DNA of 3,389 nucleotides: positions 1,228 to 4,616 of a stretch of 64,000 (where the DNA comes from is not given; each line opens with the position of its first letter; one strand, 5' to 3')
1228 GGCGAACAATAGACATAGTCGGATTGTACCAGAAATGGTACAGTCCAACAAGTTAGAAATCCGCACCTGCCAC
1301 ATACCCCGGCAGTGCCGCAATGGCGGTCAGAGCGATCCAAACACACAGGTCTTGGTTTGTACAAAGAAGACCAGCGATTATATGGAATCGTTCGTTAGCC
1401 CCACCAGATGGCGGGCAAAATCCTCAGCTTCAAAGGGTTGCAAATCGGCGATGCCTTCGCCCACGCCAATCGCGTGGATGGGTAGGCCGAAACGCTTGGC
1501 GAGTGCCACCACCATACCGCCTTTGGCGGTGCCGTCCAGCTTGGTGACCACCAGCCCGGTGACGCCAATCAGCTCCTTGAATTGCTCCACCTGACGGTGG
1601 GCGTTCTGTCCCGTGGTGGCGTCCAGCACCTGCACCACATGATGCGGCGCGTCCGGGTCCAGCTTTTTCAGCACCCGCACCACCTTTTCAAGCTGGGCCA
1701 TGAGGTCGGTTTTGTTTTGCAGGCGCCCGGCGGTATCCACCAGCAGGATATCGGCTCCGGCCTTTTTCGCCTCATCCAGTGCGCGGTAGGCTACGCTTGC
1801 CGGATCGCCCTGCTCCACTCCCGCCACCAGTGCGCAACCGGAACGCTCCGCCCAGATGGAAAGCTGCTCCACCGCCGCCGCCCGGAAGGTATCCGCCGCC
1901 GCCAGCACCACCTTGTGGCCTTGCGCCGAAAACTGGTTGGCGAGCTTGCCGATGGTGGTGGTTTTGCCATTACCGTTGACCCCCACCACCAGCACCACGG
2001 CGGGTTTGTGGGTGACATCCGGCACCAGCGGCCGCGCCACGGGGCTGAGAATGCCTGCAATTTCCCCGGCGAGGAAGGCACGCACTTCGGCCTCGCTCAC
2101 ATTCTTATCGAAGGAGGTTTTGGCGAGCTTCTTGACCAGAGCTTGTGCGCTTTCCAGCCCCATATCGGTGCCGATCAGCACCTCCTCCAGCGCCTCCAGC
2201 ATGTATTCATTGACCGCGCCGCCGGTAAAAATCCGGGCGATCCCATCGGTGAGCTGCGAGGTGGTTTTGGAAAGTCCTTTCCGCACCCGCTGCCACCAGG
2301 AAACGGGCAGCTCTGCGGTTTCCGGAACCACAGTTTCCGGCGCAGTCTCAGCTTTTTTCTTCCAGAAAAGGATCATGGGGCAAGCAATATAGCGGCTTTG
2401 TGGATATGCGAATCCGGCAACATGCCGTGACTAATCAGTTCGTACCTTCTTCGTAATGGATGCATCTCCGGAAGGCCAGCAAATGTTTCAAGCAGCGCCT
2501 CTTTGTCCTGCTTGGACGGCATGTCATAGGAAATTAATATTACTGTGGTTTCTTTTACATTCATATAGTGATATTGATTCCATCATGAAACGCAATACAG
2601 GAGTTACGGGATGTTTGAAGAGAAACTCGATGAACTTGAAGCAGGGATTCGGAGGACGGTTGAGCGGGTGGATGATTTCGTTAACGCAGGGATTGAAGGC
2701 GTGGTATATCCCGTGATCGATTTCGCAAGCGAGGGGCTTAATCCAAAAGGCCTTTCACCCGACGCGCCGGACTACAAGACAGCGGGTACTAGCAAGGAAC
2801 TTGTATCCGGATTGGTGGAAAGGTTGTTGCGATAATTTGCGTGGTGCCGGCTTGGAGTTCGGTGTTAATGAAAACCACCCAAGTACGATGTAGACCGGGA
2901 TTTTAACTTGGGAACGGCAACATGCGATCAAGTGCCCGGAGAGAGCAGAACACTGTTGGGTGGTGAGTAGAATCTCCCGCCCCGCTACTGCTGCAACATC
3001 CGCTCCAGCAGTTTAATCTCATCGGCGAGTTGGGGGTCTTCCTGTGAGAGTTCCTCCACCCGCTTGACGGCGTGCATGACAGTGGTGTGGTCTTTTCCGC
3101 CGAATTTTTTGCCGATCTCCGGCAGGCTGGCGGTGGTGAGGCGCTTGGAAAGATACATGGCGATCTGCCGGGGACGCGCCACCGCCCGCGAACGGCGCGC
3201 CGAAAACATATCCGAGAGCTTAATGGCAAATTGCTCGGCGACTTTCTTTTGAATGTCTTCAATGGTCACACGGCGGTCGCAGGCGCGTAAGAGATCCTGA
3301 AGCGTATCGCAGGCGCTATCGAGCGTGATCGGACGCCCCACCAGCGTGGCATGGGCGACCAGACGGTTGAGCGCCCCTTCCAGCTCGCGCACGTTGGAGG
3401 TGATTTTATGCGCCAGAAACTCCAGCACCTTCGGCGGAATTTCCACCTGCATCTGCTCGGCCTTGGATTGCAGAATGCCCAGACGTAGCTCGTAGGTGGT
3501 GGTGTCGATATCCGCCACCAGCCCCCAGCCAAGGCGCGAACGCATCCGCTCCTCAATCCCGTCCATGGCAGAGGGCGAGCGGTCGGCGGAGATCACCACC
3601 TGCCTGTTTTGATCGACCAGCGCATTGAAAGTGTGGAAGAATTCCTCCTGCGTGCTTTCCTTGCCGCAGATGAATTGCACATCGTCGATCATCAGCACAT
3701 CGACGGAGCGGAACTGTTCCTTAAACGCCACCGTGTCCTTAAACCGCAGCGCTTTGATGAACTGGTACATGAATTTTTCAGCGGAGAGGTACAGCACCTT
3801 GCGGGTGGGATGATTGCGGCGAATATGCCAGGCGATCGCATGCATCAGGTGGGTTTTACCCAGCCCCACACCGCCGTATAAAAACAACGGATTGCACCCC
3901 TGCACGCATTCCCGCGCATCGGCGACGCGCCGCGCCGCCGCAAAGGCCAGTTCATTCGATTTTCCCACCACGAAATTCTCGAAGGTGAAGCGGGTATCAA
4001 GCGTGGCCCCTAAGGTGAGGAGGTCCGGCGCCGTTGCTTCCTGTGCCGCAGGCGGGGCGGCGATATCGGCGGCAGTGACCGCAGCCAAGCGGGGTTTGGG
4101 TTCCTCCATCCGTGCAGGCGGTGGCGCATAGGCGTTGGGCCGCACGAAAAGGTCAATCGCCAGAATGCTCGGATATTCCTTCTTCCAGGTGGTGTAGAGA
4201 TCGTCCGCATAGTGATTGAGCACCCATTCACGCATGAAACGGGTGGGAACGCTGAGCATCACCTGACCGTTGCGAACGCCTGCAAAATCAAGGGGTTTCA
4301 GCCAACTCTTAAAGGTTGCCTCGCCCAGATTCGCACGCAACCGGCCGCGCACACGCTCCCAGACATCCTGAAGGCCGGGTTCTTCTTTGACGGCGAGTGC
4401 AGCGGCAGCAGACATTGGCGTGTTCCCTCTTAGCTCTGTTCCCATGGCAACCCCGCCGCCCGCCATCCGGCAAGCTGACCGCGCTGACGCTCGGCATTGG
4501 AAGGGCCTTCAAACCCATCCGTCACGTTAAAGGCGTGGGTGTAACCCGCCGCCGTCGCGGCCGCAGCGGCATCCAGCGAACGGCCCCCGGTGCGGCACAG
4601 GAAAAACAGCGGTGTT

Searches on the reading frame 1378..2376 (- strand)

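Call 64: search_protein_families(library=pfam, proteins=[window:1378-2376:-], max_evalue=0.00001)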
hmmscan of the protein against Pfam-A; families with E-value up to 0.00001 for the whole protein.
window:1378-2376:- (332 aa): 3 families
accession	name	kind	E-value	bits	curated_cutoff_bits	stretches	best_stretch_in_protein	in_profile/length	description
PF00448.28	SRP54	-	7.2e-71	238.3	22.7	1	125-325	1-195/196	SRP54-type protein, GTPase domain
PF13604.12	AAA_30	-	8.7e-08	32.6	27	1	121-223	13-104/191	AAA domain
PF06414.18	Zeta_toxin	-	1.4e-06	28.3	22.3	1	123-226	14-114/199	Zeta toxin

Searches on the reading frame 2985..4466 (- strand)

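Call 64: search_protein_families(library=pfam, proteins=[window:2985-4466:-], max_evalue=0.00001)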
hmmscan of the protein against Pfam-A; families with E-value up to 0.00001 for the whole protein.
window:2985-4466:- (493 aa): 4 families
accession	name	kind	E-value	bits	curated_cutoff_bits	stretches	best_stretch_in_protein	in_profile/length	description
PF00308.24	Bac_DnaA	-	4.2e-69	232.3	23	1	156-318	1-161/162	Bacterial DnaA ATPAse domain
PF08299.17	Bac_DnaA_C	-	1.6e-30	105.4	31.5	1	402-470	1-69/69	Bacterial dnaA protein helix-turn-helix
PF11638.13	DnaA_N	-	3e-22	78.5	24.6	1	33-95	1-64/65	DnaA N-terminal domain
PF00004.35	AAA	-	2.4e-07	31.7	21.2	1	195-309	2-119/131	ATPase family associated with various cellular activities (AAA)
